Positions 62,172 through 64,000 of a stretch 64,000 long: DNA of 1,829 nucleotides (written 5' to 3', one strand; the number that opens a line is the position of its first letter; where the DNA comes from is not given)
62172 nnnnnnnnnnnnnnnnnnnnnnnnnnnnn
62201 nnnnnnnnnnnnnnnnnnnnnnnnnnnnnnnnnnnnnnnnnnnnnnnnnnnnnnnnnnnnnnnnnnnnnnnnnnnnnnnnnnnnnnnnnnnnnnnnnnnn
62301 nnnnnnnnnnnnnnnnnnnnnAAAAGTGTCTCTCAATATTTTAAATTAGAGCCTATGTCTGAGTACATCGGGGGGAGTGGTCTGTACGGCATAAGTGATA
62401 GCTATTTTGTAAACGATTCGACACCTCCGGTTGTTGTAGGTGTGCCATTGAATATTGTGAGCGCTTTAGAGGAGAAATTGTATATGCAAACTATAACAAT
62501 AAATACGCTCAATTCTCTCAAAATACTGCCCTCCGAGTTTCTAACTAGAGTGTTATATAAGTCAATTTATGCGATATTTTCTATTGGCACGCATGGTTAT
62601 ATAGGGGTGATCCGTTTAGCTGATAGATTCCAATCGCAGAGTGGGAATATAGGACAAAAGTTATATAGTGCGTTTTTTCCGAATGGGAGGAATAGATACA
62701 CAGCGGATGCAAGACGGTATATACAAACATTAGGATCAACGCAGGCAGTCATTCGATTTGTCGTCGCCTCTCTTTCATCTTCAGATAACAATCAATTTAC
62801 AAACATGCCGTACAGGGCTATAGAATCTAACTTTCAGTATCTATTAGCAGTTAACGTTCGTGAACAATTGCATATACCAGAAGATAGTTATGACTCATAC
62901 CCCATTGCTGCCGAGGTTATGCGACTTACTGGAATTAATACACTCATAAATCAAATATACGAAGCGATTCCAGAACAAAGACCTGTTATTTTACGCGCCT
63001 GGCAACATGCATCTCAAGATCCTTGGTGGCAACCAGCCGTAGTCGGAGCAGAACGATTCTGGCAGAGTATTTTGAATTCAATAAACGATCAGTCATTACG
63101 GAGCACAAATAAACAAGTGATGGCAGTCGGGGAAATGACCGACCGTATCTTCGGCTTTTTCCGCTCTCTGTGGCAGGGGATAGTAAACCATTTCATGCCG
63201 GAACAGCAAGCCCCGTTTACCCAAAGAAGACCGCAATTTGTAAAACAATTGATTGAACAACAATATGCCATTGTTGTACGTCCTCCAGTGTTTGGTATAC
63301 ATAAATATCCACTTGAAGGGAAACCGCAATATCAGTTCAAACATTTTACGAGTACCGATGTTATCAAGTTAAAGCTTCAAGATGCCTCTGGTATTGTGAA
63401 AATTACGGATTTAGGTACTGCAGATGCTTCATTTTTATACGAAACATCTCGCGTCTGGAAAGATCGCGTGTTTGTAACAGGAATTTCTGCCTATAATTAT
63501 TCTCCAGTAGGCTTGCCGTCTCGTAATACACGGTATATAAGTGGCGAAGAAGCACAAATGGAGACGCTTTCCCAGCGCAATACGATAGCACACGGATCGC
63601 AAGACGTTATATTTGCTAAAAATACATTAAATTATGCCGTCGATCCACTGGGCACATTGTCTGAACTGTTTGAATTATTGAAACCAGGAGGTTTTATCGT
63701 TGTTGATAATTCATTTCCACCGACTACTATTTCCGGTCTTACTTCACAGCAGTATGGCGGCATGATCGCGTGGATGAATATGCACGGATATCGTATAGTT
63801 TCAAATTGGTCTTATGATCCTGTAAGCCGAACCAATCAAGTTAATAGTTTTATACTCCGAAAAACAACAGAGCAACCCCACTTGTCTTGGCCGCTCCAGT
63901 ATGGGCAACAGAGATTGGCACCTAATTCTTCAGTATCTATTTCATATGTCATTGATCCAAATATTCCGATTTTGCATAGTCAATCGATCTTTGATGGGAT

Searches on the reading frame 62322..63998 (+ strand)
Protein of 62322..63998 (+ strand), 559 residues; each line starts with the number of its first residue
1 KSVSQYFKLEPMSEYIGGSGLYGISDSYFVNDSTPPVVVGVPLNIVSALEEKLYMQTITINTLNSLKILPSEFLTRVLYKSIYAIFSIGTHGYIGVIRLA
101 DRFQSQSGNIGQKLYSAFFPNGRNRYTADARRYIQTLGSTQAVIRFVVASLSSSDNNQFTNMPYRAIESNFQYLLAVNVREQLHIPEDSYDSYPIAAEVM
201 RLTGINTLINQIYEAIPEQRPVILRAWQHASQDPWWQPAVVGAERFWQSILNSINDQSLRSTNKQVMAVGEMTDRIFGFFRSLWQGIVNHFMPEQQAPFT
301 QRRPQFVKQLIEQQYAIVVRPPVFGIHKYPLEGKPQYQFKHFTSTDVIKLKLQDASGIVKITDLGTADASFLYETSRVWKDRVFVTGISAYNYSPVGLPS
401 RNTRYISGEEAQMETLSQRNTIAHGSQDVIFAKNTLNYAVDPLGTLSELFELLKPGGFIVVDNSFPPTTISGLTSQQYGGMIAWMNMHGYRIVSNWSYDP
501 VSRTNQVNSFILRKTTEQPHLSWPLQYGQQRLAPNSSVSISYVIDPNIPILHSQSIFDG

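Call 78: search_protein_families(library=pfam, proteins=[window:62322-63998:+], max_evalue=0.1)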
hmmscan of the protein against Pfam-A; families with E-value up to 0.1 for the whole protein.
window:62322-63998:+ (559 aa): 4 families
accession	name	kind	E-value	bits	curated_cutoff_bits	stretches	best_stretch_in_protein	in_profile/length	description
PF13847.12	Methyltransf_31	-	0.0001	22.5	27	1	422-463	70-111/145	Methyltransferase domain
PF08241.18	Methyltransf_11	-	0.00037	21.5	21.2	1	421-461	55-95/95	Methyltransferase domain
PF08242.18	Methyltransf_12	-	0.00053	21.1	30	1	412-459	49-98/98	Methyltransferase domain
PF13489.12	Methyltransf_23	-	0.0014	18.8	27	1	363-461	28-116/164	Methyltransferase domain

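Call 86: search_protein_families(library=ncbifam, proteins=[window:62322-63998:+], max_evalue=1)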
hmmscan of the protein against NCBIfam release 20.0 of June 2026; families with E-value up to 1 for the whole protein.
window:62322-63998:+ (559 aa): 3 families
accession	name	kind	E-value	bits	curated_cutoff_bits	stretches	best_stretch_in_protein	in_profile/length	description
TIGR04345.1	ovoA_Cterm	equivalog_domain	0.013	15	170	1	428-465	136-173/242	putative 4-mercaptohistidine N1-methyltransferase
NF045667.1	MTase_DVU1556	equivalog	0.066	12.7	155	1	393-461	46-119/213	DVU_1556 family methyltransferase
NF041537.1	ArsM_AhpD_UU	exception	0.099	11.4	510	1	421-464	140-183/345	arsenite methyltransferase/AhpD domain selenoprotein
